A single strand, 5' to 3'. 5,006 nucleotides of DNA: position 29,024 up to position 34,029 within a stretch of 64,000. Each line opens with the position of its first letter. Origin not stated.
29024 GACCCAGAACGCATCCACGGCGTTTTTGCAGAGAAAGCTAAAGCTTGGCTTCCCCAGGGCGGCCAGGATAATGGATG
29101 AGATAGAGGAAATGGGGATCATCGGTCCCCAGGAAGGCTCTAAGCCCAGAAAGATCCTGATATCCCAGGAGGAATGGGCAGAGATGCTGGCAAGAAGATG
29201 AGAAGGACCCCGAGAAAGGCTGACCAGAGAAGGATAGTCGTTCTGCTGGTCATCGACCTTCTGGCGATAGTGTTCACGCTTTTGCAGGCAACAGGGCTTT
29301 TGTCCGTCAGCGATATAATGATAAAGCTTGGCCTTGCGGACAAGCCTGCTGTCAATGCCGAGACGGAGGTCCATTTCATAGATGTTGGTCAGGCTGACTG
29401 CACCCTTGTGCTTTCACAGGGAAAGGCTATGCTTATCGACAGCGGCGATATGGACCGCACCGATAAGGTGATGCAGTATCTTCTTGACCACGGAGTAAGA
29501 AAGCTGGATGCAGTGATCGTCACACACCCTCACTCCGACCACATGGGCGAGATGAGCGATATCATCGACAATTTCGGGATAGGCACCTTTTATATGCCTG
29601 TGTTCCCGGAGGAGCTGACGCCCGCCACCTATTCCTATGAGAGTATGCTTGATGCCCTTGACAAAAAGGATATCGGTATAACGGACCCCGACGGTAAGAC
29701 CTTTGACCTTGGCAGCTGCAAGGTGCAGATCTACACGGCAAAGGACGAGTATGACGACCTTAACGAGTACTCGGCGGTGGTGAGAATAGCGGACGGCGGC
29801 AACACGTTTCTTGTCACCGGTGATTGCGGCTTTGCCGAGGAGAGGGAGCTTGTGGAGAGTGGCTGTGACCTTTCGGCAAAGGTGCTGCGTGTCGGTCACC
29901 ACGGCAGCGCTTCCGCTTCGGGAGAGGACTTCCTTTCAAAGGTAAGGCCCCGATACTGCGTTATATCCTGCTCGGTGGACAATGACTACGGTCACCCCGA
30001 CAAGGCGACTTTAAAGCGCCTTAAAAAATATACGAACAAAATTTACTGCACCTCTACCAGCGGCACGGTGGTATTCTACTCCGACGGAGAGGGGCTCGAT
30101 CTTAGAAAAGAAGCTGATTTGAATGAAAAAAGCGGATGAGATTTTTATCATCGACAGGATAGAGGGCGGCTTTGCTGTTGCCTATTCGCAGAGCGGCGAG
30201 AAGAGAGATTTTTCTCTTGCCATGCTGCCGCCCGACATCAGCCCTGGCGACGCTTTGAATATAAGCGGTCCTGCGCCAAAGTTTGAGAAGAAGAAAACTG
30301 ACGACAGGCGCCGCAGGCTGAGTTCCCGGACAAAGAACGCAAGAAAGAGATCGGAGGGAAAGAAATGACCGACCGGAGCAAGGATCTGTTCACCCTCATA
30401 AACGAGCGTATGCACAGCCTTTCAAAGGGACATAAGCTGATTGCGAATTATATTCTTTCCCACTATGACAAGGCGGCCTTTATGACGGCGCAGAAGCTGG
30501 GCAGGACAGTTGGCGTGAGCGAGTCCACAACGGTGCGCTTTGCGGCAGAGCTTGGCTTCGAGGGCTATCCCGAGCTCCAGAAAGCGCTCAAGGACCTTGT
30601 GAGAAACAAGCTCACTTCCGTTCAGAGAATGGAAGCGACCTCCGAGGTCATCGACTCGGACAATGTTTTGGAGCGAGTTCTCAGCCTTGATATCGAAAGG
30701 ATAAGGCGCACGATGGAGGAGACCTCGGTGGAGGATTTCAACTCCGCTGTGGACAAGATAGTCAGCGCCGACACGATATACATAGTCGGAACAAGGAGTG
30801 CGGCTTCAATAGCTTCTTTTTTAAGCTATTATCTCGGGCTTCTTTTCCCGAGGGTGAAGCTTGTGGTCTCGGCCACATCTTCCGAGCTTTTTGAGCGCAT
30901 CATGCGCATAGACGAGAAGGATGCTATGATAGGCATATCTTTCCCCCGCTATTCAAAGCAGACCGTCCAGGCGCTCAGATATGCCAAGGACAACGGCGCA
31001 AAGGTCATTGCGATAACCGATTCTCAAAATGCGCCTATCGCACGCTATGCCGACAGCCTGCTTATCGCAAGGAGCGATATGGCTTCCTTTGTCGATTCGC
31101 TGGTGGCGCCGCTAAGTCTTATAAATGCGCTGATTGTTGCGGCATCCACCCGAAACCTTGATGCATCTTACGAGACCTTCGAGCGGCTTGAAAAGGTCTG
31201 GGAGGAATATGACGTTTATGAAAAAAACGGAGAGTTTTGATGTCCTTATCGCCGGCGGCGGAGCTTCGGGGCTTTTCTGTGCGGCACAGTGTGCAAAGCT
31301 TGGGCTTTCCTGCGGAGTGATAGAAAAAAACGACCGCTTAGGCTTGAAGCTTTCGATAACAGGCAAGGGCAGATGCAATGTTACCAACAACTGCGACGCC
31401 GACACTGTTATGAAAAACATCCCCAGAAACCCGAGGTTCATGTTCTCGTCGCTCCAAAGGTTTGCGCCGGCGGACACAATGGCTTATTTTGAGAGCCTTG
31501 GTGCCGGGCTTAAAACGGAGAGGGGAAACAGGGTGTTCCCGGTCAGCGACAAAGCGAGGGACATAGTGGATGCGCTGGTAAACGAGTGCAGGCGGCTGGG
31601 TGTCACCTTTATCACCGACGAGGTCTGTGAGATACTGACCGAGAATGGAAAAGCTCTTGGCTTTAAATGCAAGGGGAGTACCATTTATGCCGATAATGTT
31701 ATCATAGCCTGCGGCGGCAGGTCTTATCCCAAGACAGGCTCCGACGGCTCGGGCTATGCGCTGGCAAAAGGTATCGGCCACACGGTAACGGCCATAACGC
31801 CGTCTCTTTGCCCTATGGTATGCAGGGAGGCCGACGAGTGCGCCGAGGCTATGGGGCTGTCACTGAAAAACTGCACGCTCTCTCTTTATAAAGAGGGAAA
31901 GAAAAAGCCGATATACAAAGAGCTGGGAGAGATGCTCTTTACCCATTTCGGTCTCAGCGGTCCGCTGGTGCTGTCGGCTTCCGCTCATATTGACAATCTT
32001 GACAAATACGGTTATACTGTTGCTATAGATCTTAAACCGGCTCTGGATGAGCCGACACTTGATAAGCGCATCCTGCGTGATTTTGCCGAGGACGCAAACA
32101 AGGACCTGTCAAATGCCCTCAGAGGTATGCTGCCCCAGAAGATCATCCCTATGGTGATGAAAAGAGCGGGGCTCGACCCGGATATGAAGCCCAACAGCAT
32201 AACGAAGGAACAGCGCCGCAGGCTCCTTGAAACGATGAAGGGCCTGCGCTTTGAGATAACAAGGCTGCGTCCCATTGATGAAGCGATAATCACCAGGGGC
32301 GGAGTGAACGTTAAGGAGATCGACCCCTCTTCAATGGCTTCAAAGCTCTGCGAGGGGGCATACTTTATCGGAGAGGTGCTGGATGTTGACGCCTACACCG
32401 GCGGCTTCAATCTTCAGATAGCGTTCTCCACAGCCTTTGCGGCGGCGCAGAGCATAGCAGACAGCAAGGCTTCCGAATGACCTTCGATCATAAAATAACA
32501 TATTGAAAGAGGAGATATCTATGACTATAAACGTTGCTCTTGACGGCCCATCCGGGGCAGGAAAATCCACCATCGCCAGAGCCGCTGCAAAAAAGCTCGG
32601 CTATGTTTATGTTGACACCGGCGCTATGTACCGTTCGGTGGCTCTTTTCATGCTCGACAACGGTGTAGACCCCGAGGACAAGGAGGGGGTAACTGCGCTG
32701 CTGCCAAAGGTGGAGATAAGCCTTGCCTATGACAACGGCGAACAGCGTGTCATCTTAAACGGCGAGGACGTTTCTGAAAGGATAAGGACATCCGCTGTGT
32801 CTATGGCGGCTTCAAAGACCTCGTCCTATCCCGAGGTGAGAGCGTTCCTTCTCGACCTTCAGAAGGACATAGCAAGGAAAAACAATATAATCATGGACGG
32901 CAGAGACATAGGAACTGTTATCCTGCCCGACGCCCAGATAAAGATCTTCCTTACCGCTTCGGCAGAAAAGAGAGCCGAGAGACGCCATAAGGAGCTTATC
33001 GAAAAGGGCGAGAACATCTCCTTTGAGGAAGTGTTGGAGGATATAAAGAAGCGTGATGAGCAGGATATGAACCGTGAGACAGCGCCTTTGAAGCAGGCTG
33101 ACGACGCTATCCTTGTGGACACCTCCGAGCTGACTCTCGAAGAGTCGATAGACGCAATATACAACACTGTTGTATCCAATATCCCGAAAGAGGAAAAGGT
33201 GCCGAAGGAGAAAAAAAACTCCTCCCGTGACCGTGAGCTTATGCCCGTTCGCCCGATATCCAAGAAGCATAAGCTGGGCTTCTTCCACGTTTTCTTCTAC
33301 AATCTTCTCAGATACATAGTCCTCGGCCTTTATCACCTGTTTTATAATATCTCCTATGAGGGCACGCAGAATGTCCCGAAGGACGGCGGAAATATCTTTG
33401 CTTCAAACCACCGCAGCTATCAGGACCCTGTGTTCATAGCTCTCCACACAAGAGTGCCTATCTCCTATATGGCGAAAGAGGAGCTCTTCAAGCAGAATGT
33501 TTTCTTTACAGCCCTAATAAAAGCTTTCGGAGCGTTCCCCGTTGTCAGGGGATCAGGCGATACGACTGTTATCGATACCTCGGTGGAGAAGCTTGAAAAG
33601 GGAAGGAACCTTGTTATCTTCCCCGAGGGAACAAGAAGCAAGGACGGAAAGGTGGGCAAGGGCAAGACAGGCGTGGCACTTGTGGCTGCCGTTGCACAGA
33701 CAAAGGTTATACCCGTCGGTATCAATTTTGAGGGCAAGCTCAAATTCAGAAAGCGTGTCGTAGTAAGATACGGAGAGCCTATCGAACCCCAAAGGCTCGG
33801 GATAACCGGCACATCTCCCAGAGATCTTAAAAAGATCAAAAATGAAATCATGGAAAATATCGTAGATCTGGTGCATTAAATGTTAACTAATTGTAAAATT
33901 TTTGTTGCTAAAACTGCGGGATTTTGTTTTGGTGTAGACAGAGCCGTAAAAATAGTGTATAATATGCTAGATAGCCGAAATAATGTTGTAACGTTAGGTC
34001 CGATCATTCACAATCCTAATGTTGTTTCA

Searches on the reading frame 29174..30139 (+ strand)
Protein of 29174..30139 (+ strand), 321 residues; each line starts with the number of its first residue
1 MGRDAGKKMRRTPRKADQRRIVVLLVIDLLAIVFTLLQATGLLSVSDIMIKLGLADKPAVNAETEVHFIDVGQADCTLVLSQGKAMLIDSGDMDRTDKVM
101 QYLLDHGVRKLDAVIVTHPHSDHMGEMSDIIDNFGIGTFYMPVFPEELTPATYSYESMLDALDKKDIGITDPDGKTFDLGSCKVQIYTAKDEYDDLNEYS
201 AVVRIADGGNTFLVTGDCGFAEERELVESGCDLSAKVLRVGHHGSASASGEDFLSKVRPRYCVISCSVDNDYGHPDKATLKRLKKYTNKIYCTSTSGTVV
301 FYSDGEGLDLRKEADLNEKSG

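Call 47: search_protein_families(library=pfam, proteins=[window:29174-30139:+], max_evalue=0.0001)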
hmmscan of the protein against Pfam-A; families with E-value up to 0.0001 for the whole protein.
window:29174-30139:+ (321 aa): 2 families
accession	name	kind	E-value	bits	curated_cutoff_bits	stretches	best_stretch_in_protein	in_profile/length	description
PF00753.33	Lactamase_B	-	9.2e-21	75.1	22.7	1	70-265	2-193/196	Metallo-beta-lactamase superfamily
PF12706.13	Lactamase_B_2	-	1e-08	35.5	27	1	105-225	25-150/200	Beta-lactamase superfamily domain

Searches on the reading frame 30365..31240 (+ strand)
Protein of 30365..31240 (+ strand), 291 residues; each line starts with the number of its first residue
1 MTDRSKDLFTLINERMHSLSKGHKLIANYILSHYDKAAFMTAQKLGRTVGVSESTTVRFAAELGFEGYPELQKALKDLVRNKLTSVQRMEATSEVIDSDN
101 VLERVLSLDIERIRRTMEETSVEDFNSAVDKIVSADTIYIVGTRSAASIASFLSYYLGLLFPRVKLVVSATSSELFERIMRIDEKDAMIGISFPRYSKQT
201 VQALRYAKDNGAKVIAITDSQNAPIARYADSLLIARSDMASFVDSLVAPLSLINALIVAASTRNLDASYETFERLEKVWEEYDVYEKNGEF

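Call 47: search_protein_families(library=pfam, proteins=[window:30365-31240:+], max_evalue=0.0001)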
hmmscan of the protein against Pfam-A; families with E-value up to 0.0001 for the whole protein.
window:30365-31240:+ (291 aa): 2 families
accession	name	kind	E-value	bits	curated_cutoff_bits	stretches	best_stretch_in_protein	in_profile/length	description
PF01380.27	SIS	-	3.1e-27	95.4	25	1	132-259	2-131/131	SIS domain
PF01418.23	HTH_6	-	1.1e-14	54.6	28.3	1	8-78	3-73/77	Helix-turn-helix domain, rpiR family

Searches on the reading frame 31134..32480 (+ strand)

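Call 47: search_protein_families(library=pfam, proteins=[window:31134-32480:+], max_evalue=0.0001)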
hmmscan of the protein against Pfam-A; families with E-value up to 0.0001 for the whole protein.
window:31134-32480:+ (448 aa): 7 families
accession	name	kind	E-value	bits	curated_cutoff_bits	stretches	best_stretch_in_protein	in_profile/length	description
PF03486.20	HI0933_like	-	1.2e-80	271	50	1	36-439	2-243/244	HI0933-like protein Rossmann domain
PF22780.1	HI0933_like_1st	-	2.3e-37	128.8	27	1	223-386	2-165/165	HI0933-like protein barrel and H2TH domain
PF01266.30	DAO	-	6.1e-11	42.9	27.9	0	36-70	1-35/353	FAD dependent oxidoreductase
PF00890.30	FAD_binding_2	-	1.2e-09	38.4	20.4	1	36-75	1-40/414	FAD binding domain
PF13450.12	NAD_binding_8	-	9.4e-07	29.5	21.9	1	39-73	1-35/68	NAD(P)-binding Rossmann-like domain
PF07992.20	Pyr_redox_2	-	6e-06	26.3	26.1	0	36-70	144-178/291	Pyridine nucleotide-disulphide oxidoreductase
PF12831.13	FAD_oxidored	-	5.7e-05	23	27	1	36-72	1-37/416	FAD dependent oxidoreductase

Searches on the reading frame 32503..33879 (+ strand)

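Call 47: search_protein_families(library=pfam, proteins=[window:32503-33879:+], max_evalue=0.0001)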
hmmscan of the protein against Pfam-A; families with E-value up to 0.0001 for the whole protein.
window:32503-33879:+ (458 aa): 5 families
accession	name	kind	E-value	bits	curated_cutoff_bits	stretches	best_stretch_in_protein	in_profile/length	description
PF02224.24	Cytidylate_kin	-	4.8e-76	255.6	26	1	11-223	1-209/211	Cytidylate kinase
PF01553.26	Acyltransferase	-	2.4e-26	92.6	23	1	283-407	2-131/132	Acyltransferase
PF13189.12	Cytidylate_kin2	-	3.3e-11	44.1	28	1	11-187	2-149/176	Cytidylate kinase-like family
PF13238.12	AAA_18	-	3e-07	31.4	29.4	1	11-164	1-111/128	AAA domain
PF13207.12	AAA_17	-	2.1e-05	25.2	27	0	15-47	2-34/136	AAA domain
